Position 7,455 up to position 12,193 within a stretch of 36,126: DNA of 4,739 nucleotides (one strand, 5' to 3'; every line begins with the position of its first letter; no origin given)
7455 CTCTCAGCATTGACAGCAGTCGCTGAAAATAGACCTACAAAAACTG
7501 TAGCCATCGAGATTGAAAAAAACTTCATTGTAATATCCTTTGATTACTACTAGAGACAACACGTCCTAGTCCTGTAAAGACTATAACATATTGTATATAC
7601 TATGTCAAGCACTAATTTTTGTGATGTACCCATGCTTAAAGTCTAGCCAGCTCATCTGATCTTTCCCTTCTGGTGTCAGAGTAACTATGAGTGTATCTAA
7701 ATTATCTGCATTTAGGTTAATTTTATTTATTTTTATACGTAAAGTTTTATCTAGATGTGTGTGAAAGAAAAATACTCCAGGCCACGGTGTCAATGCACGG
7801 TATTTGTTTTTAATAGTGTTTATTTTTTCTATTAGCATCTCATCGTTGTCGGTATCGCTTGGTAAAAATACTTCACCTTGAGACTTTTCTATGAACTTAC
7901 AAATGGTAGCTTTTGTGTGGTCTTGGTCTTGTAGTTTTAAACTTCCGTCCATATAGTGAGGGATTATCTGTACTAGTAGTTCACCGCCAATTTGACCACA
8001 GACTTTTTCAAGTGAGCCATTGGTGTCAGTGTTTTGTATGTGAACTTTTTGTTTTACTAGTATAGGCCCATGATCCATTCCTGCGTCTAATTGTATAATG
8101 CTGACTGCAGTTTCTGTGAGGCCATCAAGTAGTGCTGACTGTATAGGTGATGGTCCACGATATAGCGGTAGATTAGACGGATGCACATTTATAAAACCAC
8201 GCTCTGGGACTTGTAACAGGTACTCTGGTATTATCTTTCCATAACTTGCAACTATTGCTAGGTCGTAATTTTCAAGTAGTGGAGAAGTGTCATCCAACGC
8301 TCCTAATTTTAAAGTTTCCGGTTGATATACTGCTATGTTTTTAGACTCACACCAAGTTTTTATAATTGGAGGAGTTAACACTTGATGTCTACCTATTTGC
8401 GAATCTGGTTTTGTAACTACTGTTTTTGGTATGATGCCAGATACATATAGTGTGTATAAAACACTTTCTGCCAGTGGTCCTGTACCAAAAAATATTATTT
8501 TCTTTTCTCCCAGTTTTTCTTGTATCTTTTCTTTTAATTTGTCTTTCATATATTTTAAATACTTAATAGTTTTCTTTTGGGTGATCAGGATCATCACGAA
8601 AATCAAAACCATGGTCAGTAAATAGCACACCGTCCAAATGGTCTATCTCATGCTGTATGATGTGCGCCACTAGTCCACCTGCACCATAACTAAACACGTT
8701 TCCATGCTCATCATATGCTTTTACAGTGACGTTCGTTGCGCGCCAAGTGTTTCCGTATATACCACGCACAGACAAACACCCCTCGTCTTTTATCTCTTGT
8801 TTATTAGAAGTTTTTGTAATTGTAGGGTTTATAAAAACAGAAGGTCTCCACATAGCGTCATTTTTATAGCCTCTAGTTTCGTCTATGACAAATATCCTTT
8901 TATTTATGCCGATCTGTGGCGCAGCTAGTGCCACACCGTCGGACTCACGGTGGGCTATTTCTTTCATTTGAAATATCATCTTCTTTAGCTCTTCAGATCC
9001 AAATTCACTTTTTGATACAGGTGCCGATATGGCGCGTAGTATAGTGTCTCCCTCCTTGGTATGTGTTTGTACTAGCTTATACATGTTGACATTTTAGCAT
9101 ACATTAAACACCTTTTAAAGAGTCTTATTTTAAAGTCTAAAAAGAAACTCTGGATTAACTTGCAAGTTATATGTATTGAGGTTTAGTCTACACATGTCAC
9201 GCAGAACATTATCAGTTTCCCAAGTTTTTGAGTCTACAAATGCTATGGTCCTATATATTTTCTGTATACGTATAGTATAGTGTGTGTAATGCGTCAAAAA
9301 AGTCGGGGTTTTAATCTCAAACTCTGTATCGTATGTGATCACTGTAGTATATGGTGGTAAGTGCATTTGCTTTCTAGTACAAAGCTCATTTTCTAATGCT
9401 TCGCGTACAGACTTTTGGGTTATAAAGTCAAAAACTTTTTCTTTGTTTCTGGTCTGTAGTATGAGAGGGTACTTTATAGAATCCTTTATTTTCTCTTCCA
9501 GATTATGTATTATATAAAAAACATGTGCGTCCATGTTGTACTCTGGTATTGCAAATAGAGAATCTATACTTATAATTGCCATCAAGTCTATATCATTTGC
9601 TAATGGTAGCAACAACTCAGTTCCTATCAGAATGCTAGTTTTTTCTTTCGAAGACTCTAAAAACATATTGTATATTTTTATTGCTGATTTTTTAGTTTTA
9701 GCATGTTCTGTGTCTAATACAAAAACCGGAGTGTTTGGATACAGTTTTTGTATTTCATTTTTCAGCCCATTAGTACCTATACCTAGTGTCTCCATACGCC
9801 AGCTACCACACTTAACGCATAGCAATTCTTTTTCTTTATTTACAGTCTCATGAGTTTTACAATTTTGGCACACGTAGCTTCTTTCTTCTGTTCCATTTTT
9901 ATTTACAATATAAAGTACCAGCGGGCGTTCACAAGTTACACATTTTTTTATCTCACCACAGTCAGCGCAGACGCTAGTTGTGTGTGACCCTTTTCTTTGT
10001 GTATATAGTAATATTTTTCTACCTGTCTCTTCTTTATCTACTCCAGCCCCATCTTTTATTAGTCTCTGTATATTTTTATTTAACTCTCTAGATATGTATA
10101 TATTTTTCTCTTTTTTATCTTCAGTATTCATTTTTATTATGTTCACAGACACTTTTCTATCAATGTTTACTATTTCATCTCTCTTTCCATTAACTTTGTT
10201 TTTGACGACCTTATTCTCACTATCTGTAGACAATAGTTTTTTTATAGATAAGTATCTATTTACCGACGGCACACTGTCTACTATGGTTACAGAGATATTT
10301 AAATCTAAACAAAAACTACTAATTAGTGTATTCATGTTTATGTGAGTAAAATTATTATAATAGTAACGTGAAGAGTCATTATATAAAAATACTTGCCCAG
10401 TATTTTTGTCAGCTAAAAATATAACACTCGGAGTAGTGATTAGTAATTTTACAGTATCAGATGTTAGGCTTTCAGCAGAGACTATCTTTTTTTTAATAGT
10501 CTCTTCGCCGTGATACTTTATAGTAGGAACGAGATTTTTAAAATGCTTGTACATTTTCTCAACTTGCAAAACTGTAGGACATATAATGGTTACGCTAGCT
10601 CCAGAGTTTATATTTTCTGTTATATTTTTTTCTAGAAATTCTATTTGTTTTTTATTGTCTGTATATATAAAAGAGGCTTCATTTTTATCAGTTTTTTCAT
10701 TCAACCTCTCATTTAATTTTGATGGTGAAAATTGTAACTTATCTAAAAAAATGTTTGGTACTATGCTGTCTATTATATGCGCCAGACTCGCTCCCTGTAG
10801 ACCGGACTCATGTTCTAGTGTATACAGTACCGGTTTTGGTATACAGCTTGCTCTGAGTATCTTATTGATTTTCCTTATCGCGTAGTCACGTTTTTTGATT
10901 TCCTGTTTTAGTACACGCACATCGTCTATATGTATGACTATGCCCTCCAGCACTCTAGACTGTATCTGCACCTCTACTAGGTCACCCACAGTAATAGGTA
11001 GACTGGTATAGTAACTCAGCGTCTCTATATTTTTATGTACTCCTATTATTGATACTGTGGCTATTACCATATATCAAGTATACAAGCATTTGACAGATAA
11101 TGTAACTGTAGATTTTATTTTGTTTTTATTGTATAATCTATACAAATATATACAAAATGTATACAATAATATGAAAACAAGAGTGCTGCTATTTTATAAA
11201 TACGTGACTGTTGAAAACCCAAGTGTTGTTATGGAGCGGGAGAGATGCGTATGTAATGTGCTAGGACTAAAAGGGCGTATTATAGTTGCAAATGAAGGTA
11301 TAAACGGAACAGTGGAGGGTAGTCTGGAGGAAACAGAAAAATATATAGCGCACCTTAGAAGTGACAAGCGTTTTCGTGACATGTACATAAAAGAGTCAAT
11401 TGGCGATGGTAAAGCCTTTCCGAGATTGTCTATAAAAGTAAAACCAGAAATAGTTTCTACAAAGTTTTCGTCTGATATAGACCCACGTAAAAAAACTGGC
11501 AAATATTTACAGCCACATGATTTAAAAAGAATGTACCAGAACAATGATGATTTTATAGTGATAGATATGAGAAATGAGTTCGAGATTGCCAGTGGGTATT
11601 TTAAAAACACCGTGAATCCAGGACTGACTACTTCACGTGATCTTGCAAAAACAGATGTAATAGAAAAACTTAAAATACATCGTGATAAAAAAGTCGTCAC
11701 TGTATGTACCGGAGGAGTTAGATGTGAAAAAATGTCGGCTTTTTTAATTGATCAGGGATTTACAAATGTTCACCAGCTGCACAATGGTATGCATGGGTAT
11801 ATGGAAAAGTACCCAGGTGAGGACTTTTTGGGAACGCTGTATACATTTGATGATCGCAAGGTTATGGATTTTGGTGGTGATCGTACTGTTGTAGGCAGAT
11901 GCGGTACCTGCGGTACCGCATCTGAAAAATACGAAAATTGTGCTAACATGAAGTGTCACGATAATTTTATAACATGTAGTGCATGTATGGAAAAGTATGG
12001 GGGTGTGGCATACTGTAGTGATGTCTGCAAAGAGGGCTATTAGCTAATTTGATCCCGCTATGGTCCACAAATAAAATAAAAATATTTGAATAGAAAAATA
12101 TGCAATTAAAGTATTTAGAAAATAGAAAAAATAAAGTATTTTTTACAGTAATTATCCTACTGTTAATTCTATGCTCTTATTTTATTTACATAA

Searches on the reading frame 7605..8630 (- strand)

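Call 63: search_protein_families(library=pfam, proteins=[window:7605-8630:-], max_evalue=0.001)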
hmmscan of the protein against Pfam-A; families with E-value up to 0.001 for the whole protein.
window:7605-8630:- (341 aa): 2 families
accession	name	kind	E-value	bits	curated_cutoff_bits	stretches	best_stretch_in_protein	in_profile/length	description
PF00551.24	Formyl_trans_N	-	8.5e-31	107.5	26.1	1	43-222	1-180/181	Formyl transferase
PF02911.23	Formyl_trans_C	-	5.7e-05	23.7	21.1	0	271-304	16-45/100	Formyl transferase, C-terminal domain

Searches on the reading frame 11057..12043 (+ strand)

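Call 63: search_protein_families(library=pfam, proteins=[window:11057-12043:+], max_evalue=0.001)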
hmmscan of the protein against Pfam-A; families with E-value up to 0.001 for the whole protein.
window:11057-12043:+ (328 aa): 3 families
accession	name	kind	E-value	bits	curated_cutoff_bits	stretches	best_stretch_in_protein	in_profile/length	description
PF17773.7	UPF0176_N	-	2.1e-25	89.4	26.2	1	42-132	2-92/92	UPF0176 acylphosphatase like domain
PF12368.13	Rhodanese_C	-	2.1e-15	57.2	26.9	1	259-325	2-66/66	Rhodanase C-terminal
PF00581.25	Rhodanese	-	2.7e-09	37.8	22.2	1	153-250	2-101/102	Rhodanese-like domain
